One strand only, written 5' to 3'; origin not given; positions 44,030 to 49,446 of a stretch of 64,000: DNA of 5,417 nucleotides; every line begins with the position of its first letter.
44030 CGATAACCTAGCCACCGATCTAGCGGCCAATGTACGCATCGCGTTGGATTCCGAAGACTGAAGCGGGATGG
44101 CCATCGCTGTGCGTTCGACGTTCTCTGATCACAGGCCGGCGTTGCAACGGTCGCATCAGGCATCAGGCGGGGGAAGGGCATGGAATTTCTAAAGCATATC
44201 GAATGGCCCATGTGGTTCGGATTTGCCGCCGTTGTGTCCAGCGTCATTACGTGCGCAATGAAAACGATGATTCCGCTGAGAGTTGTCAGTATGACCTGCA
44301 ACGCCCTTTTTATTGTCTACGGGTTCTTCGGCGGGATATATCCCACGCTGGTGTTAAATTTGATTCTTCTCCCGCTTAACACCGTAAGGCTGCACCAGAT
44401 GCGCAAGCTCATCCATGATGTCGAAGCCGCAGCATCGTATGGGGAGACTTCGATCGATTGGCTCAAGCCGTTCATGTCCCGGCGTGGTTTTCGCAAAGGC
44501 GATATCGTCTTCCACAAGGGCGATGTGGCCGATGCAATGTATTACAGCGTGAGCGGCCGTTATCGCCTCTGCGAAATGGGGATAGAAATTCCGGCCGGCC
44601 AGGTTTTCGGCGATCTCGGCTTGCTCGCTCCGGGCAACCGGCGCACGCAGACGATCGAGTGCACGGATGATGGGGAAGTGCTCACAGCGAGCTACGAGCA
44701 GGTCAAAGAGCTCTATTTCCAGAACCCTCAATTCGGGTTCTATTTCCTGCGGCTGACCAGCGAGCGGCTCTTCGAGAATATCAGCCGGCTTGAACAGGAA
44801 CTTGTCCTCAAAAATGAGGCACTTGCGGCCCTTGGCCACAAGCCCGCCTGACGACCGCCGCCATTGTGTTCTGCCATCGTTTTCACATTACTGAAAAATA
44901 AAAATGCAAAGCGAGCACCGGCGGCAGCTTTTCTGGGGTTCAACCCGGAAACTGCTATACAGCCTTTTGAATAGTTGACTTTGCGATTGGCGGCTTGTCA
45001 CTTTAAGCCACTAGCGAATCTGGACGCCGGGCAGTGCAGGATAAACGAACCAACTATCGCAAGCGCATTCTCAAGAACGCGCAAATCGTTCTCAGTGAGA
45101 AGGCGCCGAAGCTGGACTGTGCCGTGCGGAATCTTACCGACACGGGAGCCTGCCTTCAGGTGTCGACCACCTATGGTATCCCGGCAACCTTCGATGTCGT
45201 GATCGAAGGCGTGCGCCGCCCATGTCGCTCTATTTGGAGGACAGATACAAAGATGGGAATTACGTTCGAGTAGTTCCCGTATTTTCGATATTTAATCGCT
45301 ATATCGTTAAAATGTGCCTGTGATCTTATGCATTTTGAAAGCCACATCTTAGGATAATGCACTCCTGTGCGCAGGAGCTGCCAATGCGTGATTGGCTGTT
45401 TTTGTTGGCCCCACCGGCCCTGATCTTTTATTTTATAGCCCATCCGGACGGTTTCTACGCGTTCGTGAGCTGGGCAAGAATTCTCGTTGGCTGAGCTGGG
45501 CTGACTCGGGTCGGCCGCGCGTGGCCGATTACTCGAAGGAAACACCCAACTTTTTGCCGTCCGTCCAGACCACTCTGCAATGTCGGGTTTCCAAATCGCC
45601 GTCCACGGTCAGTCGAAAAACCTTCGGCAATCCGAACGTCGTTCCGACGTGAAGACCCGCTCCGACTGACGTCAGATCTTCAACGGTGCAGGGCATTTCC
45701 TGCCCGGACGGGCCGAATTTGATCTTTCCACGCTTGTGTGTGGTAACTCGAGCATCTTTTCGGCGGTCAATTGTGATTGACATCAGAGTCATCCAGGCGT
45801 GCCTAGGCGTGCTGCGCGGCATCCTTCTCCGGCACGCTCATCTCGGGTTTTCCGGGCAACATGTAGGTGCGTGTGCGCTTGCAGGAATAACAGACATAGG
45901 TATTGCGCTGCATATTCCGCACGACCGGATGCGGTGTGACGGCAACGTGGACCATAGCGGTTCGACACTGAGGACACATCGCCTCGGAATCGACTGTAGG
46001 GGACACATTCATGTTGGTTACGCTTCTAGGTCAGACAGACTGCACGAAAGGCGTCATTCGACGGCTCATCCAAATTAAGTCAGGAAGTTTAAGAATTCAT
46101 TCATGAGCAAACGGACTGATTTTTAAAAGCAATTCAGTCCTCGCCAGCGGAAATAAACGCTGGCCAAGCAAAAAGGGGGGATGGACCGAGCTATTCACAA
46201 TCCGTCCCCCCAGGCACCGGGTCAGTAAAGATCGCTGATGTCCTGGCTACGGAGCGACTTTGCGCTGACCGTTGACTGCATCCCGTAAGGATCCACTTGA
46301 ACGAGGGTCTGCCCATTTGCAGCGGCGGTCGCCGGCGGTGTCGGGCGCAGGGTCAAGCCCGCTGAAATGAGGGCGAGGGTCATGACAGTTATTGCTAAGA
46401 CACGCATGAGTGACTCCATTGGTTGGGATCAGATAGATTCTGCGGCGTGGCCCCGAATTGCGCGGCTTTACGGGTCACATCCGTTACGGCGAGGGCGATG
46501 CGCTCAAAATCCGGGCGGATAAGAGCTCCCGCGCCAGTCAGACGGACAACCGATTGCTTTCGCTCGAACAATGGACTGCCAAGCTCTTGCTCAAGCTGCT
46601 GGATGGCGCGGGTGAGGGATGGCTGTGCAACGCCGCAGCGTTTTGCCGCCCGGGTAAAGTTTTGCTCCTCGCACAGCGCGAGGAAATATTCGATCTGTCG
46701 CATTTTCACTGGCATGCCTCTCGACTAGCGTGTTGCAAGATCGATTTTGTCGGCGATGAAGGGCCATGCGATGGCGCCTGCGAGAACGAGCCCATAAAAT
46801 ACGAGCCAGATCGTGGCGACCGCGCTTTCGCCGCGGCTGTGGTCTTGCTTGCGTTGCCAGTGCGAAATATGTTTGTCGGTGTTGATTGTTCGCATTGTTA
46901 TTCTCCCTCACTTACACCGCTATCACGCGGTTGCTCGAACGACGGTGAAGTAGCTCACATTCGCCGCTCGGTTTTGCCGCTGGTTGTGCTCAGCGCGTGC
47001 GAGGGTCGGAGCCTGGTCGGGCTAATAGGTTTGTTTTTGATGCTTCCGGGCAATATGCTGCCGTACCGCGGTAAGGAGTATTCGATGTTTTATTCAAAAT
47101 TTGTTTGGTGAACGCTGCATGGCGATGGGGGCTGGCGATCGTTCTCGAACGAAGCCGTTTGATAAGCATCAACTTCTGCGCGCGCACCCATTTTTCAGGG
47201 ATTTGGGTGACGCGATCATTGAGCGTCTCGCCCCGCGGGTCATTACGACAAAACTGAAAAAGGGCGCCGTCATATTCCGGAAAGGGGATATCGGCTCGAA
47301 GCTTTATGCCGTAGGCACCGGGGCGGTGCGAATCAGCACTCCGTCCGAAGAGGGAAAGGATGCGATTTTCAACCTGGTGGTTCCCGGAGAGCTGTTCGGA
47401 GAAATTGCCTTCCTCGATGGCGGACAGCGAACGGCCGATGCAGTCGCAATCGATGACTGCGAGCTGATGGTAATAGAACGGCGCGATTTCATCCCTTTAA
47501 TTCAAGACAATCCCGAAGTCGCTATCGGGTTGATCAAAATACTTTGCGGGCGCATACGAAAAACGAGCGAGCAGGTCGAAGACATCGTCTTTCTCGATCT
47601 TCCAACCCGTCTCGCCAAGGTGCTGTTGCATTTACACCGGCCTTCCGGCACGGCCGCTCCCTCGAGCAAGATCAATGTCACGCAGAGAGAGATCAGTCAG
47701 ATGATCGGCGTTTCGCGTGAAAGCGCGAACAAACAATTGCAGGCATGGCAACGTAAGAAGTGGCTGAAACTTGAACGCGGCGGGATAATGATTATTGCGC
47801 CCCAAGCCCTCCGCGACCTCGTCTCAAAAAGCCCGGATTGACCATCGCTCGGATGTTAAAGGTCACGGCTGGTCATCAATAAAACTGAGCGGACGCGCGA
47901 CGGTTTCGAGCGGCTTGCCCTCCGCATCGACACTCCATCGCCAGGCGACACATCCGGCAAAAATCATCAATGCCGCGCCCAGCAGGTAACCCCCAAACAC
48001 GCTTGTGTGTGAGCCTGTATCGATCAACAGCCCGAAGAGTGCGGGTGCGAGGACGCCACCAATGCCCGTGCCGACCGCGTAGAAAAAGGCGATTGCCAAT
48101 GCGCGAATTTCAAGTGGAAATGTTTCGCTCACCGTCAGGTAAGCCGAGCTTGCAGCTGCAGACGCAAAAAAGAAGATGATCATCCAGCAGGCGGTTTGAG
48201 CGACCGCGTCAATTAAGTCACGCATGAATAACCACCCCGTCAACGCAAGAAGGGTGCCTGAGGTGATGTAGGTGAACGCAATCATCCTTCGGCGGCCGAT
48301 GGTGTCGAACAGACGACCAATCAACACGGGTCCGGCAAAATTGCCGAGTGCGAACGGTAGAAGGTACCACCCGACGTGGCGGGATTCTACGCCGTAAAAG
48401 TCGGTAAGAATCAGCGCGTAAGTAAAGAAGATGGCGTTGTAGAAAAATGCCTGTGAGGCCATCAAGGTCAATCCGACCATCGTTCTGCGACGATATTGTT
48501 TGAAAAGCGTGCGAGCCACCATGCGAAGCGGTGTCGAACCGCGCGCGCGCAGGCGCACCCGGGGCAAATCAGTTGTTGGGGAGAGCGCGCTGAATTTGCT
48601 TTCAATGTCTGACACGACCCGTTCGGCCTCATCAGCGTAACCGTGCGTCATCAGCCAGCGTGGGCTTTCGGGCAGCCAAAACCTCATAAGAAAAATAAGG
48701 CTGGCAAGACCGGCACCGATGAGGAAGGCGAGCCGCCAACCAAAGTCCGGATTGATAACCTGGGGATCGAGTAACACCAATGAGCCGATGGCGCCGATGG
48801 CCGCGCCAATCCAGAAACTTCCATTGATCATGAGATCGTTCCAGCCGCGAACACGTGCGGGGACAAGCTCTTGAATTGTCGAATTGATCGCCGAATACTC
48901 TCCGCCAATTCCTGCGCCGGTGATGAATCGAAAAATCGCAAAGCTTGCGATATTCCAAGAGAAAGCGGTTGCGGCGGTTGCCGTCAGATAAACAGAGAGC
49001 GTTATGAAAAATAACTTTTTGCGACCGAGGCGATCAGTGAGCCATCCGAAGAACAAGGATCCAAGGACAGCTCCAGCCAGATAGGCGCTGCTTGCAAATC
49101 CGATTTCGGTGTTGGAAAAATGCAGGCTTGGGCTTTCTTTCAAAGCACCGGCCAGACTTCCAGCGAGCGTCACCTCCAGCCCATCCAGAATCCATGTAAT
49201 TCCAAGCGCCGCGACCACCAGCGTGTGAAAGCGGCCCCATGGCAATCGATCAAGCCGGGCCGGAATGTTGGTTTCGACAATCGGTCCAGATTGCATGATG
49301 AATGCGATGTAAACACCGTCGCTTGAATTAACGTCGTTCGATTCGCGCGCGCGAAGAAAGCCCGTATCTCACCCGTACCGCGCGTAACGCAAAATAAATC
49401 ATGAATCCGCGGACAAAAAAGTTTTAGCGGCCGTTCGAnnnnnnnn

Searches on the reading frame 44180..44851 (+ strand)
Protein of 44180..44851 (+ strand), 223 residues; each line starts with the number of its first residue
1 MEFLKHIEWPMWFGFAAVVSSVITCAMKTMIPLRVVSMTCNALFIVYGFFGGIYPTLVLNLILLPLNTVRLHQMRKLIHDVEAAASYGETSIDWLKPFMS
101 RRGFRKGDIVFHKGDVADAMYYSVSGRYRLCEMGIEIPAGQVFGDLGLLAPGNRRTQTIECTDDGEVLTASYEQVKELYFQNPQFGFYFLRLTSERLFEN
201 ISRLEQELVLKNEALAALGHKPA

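Call 33: search_protein_families(library=ncbifam, proteins=[window:44180-44851:+], max_evalue=0.001)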
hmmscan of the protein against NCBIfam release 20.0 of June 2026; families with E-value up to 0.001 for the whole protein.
window:44180-44851:+ (223 aa): 1 family
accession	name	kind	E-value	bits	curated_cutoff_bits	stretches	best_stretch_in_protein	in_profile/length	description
NF008732.0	PRK11753.1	equivalog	4.1e-08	32.9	266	1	88-200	12-132/214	cAMP-activated global transcriptional regulator CRP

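Call 46: search_protein_families(library=pfam, proteins=[window:44180-44851:+], max_evalue=0.001)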
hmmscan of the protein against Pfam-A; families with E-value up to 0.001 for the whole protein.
window:44180-44851:+ (223 aa): 1 family
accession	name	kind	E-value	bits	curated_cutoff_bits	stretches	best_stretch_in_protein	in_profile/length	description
PF00027.35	cNMP_binding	-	1.5e-11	44.6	27.5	1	102-182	2-89/89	Cyclic nucleotide-binding domain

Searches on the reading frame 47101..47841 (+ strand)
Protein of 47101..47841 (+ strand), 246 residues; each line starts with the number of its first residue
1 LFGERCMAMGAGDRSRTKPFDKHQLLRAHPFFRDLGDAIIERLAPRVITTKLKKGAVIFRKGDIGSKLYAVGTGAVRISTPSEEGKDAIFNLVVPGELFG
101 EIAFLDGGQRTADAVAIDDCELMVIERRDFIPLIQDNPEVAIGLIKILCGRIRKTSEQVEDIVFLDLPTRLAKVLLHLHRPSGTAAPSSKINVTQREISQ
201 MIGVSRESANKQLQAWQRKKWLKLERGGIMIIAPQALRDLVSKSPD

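Call 46: search_protein_families(library=pfam, proteins=[window:47101-47841:+], max_evalue=0.001)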
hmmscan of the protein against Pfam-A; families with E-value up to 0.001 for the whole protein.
window:47101-47841:+ (246 aa): 2 families
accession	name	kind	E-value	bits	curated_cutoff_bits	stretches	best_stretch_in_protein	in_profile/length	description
PF00027.35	cNMP_binding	-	2.4e-24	85.6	27.5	1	51-137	3-89/89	Cyclic nucleotide-binding domain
PF13545.12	HTH_Crp_2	-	5.3e-15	55.6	27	1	170-240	2-70/70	Crp-like helix-turn-helix domain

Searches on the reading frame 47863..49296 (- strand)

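Call 46: search_protein_families(library=pfam, proteins=[window:47863-49296:-], max_evalue=0.001)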
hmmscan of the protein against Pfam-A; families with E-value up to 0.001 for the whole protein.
window:47863-49296:- (477 aa): 4 families
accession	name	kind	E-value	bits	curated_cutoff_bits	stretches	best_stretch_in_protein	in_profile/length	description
PF00083.30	Sugar_tr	-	4.9e-45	154.7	22.3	1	61-466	44-448/452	Sugar (and other) transporter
PF07690.21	MFS_1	-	6.9e-39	134.2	33.4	2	55-356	24-288/347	Major Facilitator Superfamily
PF12832.13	MFS_1_like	-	1.2e-05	25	25.2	1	58-434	29-371/373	MFS_1 like family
PF13347.12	MFS_2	-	4.6e-05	22.6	27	1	61-145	257-343/427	MFS/sugar transport protein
